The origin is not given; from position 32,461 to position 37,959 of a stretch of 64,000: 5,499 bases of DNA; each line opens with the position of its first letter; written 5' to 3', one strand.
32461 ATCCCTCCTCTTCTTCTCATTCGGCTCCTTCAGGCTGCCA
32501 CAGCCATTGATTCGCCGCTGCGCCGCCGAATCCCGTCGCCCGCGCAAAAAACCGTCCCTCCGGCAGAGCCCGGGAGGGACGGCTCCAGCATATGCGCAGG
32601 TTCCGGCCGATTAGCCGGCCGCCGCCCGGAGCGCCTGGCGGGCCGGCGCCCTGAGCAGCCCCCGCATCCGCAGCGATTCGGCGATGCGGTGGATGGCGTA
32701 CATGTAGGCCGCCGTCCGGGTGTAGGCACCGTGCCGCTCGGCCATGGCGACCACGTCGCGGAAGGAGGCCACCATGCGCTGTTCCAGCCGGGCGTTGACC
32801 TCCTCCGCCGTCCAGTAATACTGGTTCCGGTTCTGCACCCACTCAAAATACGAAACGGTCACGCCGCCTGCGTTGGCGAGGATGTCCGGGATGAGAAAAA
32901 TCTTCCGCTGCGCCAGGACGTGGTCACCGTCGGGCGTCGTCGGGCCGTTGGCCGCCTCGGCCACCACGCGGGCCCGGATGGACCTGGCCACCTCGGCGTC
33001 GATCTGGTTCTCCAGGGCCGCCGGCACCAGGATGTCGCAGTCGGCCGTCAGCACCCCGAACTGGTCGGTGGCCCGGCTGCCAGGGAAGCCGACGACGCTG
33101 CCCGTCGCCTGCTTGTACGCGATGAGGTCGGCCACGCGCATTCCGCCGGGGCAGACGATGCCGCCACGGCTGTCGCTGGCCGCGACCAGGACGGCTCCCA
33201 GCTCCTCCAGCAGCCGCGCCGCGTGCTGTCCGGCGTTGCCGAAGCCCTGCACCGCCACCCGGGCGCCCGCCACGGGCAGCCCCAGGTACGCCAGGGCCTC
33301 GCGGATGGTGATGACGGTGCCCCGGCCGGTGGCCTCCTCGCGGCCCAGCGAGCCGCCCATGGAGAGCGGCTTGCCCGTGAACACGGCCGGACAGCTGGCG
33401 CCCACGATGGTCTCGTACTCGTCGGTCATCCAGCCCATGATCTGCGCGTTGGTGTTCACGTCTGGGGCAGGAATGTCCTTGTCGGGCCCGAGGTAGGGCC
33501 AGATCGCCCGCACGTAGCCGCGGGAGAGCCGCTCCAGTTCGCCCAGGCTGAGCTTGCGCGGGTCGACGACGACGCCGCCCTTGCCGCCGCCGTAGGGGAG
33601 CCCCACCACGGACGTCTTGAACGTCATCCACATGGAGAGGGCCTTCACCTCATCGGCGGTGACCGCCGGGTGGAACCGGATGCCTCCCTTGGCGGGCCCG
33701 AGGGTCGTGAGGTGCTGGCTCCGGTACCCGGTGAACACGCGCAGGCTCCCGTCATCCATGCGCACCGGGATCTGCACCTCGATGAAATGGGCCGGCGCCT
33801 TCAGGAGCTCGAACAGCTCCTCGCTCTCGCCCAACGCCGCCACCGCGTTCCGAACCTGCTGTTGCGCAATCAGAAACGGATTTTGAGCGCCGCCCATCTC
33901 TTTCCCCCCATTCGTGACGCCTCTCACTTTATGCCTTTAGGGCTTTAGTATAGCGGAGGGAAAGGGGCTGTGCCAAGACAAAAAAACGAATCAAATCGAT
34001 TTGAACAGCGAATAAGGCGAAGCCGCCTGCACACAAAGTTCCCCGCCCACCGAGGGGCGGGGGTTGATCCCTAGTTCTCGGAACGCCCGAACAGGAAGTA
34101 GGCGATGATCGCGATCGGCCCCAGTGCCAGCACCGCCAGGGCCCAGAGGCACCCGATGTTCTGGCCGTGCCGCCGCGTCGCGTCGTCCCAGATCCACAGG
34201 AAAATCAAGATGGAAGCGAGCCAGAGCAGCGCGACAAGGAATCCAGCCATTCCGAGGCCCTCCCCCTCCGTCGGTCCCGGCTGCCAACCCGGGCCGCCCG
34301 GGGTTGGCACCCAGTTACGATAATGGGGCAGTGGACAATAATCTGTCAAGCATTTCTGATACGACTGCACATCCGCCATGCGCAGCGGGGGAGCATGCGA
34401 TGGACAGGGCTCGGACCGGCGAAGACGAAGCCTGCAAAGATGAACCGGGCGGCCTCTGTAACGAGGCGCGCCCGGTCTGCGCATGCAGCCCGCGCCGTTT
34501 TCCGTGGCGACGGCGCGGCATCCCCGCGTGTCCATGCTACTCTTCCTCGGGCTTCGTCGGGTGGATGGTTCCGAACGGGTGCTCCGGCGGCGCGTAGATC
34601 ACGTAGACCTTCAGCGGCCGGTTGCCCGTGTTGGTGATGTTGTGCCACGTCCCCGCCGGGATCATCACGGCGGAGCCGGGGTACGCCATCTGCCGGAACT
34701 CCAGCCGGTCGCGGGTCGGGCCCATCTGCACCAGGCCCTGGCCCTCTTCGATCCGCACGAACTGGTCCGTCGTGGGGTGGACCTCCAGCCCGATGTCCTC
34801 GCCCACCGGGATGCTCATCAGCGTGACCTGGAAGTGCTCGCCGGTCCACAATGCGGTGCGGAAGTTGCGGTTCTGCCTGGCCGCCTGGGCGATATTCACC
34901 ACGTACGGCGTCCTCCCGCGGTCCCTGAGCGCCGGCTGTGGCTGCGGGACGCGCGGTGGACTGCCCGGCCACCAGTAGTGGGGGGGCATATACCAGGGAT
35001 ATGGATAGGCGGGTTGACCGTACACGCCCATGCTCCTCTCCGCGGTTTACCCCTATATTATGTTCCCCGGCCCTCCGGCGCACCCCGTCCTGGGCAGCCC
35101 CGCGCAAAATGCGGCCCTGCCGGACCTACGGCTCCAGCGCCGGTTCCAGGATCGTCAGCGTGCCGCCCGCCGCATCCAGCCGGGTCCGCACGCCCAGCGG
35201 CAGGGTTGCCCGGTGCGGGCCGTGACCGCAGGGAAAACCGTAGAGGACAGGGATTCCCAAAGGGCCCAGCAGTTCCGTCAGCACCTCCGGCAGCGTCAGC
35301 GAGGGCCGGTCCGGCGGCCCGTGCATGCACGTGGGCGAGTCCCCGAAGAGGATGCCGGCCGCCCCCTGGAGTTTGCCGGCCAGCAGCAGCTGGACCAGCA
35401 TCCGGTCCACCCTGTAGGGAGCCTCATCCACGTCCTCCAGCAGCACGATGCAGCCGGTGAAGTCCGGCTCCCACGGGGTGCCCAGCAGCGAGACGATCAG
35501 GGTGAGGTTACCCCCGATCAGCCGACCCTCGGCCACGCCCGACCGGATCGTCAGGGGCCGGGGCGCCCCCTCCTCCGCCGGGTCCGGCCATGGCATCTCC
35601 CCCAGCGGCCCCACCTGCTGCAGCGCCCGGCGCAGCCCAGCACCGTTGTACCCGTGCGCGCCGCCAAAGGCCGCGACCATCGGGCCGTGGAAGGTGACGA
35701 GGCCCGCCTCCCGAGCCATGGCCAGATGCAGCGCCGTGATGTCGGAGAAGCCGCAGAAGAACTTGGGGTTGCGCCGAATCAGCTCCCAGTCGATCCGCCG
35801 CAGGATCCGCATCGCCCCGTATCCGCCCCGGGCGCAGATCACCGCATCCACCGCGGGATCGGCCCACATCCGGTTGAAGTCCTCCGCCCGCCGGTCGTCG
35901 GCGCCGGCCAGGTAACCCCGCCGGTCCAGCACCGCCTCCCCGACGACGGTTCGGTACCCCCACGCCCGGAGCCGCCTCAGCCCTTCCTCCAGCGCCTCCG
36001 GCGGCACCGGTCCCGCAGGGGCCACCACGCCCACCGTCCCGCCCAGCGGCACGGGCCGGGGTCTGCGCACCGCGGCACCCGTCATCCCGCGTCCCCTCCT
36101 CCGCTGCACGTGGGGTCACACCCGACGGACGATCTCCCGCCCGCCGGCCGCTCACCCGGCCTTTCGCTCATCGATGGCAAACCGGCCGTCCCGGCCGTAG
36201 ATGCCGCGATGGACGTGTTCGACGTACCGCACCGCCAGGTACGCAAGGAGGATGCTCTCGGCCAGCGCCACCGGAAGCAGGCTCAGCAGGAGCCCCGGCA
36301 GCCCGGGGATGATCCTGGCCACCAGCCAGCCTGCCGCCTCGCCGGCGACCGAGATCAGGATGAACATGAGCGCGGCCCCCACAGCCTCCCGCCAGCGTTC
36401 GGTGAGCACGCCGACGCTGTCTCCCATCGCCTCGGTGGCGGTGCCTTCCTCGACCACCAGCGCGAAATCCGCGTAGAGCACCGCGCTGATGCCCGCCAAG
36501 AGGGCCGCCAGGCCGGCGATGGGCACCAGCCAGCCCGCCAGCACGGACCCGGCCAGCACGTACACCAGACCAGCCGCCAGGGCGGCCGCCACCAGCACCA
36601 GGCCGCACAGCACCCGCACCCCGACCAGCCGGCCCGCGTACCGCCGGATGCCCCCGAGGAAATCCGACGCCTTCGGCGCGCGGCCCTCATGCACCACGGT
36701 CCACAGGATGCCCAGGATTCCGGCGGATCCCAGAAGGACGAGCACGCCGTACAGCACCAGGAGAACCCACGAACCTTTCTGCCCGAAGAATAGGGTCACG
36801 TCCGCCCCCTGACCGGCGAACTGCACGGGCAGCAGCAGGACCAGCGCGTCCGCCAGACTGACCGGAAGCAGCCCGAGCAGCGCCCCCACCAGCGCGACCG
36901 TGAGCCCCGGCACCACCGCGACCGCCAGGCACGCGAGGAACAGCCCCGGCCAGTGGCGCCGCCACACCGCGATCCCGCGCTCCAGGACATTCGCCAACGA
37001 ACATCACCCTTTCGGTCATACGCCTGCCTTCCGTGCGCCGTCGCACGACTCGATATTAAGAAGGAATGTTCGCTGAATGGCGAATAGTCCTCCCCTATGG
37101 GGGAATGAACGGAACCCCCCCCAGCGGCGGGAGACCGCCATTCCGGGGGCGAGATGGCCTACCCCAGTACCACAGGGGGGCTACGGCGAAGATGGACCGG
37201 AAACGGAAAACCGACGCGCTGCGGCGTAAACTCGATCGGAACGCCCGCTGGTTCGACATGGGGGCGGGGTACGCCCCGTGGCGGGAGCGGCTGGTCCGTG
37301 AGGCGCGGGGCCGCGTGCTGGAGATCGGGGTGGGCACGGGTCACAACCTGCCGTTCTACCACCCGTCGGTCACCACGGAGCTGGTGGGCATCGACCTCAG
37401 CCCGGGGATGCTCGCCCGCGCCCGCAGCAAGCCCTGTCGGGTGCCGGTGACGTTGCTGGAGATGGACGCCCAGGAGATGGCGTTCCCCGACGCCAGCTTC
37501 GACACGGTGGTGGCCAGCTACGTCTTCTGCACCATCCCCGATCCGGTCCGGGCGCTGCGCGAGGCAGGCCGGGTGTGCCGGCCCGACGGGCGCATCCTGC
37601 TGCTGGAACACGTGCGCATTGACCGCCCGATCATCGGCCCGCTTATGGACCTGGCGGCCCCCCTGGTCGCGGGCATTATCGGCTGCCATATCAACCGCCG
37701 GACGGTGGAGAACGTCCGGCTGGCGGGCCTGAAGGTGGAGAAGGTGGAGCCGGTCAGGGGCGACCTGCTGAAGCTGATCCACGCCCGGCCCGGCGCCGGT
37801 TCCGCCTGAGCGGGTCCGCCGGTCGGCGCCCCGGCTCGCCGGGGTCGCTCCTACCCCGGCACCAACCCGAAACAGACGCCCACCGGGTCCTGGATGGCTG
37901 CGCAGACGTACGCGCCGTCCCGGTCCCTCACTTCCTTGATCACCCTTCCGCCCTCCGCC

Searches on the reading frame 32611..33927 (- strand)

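Call 12: search_protein_families(library=pfam, proteins=[window:32611-33927:-], max_evalue=0.001)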
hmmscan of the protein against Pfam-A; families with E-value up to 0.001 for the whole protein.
window:32611-33927:- (438 aa): 2 families
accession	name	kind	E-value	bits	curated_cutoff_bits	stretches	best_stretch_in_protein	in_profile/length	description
PF00208.27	ELFV_dehydrog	-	6.6e-78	262.2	23.4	1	191-423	1-241/241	Glutamate/Leucine/Phenylalanine/Valine dehydrogenase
PF02812.23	ELFV_dehydrog_N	-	6.4e-57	191.3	25.3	1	45-172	1-128/129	Glu/Leu/Phe/Val dehydrogenase, dimerisation domain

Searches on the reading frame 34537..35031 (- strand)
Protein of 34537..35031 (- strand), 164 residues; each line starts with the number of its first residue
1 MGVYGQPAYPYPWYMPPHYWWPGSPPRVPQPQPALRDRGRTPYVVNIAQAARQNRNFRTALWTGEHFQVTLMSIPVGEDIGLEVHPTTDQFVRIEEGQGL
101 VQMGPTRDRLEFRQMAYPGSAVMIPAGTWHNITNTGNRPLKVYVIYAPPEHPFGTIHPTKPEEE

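Call 82: find_encoding_contigs(protein=window:34537-35031:-, flank=10000, max_places=6)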
Protein window:34537-35031:- (164 aa): 6 contigs read that carry it; 6 places shown.
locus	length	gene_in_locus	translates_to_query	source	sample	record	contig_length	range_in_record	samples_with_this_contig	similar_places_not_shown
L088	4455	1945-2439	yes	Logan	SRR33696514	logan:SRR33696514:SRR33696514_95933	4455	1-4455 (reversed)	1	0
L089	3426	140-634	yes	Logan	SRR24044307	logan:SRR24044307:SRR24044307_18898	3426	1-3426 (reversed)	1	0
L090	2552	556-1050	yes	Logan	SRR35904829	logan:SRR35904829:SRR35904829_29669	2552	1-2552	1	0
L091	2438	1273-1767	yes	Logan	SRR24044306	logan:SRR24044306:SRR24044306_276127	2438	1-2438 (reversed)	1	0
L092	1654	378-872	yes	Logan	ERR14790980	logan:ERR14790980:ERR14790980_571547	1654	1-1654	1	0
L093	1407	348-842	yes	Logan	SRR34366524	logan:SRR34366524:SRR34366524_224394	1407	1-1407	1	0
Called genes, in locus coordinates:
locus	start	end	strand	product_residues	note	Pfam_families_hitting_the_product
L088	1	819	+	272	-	?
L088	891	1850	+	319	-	PF02016:Peptidase_S66, PF17676:Peptidase_S66C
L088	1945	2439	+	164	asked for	PF07883:Cupin_2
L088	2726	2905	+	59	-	-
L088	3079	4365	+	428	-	PF02812:ELFV_dehydrog_N, PF00208:ELFV_dehydrog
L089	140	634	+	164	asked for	PF07883:Cupin_2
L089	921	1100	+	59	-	-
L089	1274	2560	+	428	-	PF02812:ELFV_dehydrog_N, PF00208:ELFV_dehydrog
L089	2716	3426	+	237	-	?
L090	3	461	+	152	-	?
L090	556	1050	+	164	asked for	PF07883:Cupin_2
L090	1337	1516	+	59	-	-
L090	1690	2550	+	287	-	?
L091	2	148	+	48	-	?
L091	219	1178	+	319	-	PF02016:Peptidase_S66, PF17676:Peptidase_S66C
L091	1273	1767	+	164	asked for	PF07883:Cupin_2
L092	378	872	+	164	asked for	PF07883:Cupin_2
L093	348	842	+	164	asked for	PF07883:Cupin_2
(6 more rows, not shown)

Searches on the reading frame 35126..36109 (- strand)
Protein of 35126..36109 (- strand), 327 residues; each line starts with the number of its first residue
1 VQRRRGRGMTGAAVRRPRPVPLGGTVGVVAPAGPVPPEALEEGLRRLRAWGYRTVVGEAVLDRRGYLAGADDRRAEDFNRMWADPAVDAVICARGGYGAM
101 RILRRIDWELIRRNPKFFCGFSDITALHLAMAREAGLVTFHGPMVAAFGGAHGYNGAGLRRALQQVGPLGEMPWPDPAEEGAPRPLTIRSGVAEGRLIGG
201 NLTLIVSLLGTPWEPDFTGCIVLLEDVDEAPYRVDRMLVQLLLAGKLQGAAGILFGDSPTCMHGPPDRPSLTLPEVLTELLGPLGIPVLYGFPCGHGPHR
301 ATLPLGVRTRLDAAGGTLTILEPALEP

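Call 12: search_protein_families(library=pfam, proteins=[window:35126-36109:-], max_evalue=0.001)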
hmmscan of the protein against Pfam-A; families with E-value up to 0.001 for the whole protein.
window:35126-36109:- (327 aa): 2 families
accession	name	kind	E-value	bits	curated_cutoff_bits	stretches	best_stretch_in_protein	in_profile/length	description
PF02016.21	Peptidase_S66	-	1.5e-43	148.2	25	1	26-142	1-121/121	LD-carboxypeptidase N-terminal domain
PF17676.7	Peptidase_S66C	-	7.3e-38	130.3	23.7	1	194-311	1-120/120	LD-carboxypeptidase C-terminal domain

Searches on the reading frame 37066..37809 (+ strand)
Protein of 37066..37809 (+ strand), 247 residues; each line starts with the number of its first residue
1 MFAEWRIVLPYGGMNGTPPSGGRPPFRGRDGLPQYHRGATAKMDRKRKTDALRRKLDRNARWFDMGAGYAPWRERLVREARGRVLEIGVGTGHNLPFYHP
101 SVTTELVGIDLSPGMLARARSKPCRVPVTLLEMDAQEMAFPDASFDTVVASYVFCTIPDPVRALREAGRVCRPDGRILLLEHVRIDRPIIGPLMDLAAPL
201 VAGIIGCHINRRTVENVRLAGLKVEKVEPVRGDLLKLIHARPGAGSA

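Call 12: search_protein_families(library=pfam, proteins=[window:37066-37809:+], max_evalue=0.001)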
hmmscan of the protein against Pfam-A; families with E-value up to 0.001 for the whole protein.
window:37066-37809:+ (247 aa): 7 families
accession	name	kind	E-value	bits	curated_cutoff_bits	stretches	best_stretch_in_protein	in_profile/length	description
PF08241.18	Methyltransf_11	-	5.8e-24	85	21.2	1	85-178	1-94/95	Methyltransferase domain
PF13649.12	Methyltransf_25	-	2e-20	73.7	27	1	84-175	1-97/97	Methyltransferase domain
PF13489.12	Methyltransf_23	-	1.2e-18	67.8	27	1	68-216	8-152/164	Methyltransferase domain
PF08242.18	Methyltransf_12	-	1.6e-15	58.1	30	1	85-177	1-98/98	Methyltransferase domain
PF13847.12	Methyltransf_31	-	4.4e-13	49.6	27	1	82-183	5-113/145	Methyltransferase domain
PF01209.24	Ubie_methyltran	-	4.6e-11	42.9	20.1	1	60-190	49-162/233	ubiE/COQ5 methyltransferase family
PF07021.18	MetW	-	0.0003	20.9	21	1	81-172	14-103/193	Methionine biosynthesis protein MetW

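Call 56: find_encoding_contigs(protein=window:37066-37809:+, flank=10000, max_places=4)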
Protein window:37066-37809:+ (247 aa): no gene with exactly this product is on record in the collection.
